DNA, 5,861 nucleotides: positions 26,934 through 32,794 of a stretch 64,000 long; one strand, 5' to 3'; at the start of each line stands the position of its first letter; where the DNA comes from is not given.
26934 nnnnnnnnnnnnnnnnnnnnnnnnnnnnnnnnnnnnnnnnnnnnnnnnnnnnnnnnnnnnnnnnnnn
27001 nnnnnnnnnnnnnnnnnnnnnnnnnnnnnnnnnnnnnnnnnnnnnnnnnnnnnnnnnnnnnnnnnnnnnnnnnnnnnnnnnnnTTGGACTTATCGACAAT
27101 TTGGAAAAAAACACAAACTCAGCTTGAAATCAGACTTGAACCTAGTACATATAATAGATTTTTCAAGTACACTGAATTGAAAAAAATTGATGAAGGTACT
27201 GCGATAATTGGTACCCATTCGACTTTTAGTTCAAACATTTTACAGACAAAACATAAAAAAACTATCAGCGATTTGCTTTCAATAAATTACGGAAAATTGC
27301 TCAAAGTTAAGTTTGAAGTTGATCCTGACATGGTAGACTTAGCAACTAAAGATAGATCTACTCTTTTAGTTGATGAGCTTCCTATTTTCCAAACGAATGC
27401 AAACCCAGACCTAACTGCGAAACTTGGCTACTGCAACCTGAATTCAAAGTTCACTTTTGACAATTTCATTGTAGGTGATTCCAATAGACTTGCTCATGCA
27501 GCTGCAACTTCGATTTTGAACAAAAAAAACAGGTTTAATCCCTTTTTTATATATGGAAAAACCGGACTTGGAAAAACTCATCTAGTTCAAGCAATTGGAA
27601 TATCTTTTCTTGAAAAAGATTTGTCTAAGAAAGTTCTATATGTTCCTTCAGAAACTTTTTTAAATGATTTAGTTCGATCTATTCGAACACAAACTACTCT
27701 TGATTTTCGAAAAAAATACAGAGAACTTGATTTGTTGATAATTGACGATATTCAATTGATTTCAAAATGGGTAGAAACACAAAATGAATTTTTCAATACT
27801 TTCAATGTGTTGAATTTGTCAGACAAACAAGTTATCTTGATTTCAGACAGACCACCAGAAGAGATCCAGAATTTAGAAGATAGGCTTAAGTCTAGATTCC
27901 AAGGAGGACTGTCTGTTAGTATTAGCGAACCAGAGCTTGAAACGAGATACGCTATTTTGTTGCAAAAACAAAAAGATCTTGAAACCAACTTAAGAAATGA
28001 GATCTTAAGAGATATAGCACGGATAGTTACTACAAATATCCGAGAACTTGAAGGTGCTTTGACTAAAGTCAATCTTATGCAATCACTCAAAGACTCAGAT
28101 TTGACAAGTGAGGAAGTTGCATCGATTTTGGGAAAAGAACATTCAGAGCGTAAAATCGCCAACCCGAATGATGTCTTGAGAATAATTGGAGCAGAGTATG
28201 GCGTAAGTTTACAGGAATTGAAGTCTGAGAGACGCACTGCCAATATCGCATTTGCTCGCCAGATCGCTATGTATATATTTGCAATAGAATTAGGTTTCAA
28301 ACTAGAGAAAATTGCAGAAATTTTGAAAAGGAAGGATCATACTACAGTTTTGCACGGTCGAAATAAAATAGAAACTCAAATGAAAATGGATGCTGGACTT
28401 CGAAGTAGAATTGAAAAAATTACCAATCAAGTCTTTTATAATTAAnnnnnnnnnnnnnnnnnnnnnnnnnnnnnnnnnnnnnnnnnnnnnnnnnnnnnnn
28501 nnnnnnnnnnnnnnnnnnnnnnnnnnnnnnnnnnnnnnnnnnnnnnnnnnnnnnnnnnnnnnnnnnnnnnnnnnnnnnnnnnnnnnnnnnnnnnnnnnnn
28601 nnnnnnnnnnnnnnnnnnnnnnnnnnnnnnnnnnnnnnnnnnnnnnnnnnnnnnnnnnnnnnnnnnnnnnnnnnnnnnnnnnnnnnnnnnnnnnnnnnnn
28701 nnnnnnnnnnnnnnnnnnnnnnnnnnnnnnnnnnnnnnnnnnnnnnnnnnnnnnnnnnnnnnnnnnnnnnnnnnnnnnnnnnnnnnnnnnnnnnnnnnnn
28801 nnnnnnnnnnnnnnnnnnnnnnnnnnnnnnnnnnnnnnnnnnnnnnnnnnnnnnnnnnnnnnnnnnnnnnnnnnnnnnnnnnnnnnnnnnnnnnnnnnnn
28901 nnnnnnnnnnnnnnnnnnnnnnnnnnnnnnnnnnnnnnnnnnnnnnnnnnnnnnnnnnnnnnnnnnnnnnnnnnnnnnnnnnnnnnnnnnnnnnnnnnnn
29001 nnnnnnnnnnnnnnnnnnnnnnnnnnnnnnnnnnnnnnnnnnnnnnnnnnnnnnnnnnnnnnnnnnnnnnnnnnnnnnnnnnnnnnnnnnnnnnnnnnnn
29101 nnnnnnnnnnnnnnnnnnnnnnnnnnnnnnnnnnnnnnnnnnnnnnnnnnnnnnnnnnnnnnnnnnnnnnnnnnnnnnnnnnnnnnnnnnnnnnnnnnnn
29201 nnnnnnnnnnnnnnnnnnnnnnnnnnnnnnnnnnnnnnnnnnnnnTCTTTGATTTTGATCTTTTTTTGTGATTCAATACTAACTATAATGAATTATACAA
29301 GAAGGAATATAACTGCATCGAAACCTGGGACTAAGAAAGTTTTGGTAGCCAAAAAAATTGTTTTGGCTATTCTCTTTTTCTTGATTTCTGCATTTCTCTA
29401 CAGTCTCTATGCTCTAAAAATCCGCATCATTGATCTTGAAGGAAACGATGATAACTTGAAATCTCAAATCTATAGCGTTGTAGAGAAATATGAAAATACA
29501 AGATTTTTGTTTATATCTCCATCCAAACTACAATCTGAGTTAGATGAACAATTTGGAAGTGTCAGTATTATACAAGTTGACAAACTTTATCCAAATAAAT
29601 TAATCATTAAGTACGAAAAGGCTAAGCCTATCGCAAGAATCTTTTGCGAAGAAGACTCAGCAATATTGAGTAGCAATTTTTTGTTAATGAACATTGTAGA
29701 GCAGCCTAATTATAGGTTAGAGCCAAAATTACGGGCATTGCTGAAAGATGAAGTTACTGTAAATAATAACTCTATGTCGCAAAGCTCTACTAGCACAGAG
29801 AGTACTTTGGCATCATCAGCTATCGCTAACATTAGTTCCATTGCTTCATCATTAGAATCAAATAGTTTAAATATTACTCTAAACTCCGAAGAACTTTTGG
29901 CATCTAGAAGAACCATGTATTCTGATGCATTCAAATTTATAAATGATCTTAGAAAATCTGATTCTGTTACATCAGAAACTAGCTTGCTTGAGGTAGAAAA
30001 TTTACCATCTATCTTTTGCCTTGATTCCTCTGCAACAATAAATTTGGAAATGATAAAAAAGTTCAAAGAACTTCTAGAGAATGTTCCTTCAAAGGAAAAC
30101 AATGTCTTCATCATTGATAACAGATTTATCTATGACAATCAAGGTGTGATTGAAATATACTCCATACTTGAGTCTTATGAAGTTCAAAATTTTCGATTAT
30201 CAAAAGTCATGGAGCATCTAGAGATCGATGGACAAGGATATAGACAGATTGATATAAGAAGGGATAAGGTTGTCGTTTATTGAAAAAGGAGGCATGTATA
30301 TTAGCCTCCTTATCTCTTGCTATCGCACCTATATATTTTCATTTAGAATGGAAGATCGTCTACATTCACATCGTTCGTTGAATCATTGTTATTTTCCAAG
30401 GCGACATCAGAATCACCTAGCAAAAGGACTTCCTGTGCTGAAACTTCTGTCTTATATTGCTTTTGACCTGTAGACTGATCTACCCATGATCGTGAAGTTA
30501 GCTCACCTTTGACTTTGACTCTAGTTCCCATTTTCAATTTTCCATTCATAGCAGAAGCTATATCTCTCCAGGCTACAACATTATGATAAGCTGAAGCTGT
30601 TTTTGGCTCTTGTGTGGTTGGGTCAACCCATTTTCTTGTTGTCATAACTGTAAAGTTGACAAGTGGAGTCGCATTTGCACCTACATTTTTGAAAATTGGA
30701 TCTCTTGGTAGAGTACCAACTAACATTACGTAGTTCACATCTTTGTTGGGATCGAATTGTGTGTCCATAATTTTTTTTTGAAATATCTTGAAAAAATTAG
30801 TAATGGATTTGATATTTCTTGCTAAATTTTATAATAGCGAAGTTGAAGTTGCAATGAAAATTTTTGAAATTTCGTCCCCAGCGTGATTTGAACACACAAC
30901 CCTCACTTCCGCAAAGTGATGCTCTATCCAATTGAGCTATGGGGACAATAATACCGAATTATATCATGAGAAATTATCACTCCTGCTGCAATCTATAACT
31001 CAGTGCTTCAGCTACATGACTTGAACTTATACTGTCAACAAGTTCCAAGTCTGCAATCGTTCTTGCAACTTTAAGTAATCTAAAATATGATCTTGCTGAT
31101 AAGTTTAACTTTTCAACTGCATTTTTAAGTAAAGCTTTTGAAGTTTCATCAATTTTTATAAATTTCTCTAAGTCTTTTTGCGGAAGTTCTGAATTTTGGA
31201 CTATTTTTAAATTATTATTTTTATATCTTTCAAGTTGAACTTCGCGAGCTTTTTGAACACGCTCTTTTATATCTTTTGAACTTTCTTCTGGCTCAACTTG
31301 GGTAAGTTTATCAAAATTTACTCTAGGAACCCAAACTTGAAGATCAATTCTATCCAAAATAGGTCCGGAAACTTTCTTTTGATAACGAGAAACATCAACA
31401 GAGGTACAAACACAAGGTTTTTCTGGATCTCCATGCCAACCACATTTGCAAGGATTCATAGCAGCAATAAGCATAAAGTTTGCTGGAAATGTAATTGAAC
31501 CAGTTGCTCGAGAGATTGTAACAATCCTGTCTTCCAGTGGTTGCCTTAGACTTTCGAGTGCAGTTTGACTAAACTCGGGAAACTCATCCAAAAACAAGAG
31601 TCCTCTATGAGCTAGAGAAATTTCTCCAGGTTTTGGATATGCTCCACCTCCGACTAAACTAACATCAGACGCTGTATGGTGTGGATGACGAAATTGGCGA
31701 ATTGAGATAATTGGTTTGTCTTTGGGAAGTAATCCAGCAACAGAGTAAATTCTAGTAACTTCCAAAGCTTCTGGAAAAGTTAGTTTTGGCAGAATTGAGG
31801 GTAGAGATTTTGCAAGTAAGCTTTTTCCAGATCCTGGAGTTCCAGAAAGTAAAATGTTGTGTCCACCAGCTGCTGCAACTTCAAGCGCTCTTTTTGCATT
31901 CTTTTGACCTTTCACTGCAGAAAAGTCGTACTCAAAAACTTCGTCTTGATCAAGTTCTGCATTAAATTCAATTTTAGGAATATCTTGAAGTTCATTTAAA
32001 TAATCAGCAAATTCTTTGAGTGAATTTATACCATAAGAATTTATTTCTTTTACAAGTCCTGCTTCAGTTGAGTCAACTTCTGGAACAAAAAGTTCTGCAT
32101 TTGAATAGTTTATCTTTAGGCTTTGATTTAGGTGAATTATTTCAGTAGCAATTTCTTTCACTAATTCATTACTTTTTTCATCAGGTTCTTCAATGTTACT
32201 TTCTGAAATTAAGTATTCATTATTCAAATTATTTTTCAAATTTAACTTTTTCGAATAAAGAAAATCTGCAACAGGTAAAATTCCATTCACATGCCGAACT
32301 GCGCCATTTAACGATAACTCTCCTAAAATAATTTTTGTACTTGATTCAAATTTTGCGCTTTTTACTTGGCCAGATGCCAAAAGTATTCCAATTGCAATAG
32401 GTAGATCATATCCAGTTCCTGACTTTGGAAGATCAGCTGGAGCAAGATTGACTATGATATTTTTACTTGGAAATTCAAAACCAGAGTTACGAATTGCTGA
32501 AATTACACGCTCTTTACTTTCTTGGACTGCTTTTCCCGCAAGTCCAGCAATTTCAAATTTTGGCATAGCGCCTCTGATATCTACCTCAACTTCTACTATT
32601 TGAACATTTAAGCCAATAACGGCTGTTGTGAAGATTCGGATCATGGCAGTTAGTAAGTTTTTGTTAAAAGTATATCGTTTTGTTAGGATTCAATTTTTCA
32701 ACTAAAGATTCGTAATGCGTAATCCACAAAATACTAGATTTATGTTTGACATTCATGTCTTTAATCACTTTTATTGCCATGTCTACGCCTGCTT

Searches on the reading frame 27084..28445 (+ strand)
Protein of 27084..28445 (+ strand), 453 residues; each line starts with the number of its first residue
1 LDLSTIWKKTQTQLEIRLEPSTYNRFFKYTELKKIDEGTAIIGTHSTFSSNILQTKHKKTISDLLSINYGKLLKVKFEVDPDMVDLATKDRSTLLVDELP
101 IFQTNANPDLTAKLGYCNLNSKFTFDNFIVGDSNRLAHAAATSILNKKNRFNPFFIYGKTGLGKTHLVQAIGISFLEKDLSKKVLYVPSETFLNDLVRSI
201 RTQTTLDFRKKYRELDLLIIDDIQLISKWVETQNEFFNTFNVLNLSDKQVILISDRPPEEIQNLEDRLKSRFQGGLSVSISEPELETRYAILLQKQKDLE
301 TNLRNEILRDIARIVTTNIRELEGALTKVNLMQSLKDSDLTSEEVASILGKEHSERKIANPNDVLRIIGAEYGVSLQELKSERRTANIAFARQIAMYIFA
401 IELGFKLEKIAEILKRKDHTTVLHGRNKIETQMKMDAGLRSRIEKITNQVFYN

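Call 5: search_protein_families(library=pfam, proteins=[window:27084-28445:+], max_evalue=0.01)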
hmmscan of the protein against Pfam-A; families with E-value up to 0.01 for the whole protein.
window:27084-28445:+ (453 aa): 10 families
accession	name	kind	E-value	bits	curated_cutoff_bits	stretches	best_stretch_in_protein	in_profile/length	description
PF00308.24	Bac_DnaA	-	1.6e-60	204.4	23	1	119-278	1-161/162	Bacterial DnaA ATPAse domain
PF08299.17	Bac_DnaA_C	-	6.8e-19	68.1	31.5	1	362-429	2-69/69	Bacterial dnaA protein helix-turn-helix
PF11638.13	DnaA_N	-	6.5e-07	29.4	24.6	1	4-66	1-64/65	DnaA N-terminal domain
PF01695.23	IstB_IS21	-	4.2e-06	26.9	24.1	1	131-259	75-197/238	IstB-like ATP binding protein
PF00270.35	DEAD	-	4.7e-05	23.6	26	0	140-201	7-66/167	DEAD/DEAH box helicase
PF13173.12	AAA_14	-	9.3e-05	22.9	27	1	152-240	3-88/129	AAA domain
PF01637.24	ATPase_2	-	0.00056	20.2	33.2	1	147-255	16-117/225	ATPase domain predominantly from Archaea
PF00004.35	AAA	-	0.00065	20.6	21.2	1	156-272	3-127/131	ATPase family associated with various cellular activities (AAA)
PF13401.12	AAA_22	-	0.00093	19.9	27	0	155-227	9-97/130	AAA domain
PF25199.1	nSTAND_NTPase5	-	0.0034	17.7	34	0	148-228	38-110/145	Novel STAND NTPase 5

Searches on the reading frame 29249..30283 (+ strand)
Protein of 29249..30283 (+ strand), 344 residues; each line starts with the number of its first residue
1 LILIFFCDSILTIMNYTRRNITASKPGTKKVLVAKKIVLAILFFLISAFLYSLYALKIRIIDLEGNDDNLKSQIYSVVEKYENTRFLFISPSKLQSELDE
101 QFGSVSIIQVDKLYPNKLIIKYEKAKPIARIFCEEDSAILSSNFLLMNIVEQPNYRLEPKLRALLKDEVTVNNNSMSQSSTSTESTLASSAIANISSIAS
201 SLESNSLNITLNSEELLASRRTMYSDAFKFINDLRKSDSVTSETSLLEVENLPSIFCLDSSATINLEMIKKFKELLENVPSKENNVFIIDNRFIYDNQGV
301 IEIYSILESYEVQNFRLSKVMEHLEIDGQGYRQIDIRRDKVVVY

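Call 48: search_protein_families(library=pfam, proteins=[window:29249-30283:+], max_evalue=0.0001)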
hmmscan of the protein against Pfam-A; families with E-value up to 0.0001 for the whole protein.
window:29249-30283:+ (344 aa): 1 family
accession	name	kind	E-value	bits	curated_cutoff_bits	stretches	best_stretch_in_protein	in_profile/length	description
PF08478.15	POTRA_1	-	7e-05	23.5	23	0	57-121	2-65/69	POTRA domain, FtsQ-type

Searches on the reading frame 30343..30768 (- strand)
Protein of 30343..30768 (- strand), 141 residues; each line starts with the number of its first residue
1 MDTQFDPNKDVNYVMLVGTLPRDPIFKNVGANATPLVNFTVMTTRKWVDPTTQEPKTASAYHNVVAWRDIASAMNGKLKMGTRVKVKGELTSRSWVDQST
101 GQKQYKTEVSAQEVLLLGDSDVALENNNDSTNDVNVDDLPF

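Call 48: search_protein_families(library=pfam, proteins=[window:30343-30768:-], max_evalue=0.0001)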
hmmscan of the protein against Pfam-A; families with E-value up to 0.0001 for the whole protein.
window:30343-30768:- (141 aa): 1 family
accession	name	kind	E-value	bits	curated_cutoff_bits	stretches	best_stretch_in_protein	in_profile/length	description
PF00436.31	SSB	-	1.1e-22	80.4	26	1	11-116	1-103/104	Single-strand binding protein family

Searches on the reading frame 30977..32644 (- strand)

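Call 48: search_protein_families(library=pfam, proteins=[window:30977-32644:-], max_evalue=0.0001)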
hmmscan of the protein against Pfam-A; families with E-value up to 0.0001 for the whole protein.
window:30977-32644:- (555 aa): 6 families
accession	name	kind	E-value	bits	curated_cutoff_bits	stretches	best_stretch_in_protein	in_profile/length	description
PF01078.27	Mg_chelatase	-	3.7e-91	304.6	20.3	1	240-445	1-205/207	Magnesium chelatase, subunit ChlI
PF13541.12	ChlI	-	1e-38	132.4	27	1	19-128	1-106/121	Subunit ChlI of Mg-chelatase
PF13335.12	Mg_chelatase_C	-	1.7e-31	109.1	26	1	453-551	1-94/94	Magnesium chelatase, subunit ChlI C-terminal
PF00493.29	MCM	-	6.6e-09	35.6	23.3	1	336-404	111-179/224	MCM P-loop domain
PF07728.20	AAA_5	-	1.6e-08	35.1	22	0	348-400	68-125/139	AAA domain (dynein-related subfamily)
PF00158.32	Sigma54_activat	-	4.8e-06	26.8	20.2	0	337-397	84-142/168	Sigma-54 interaction domain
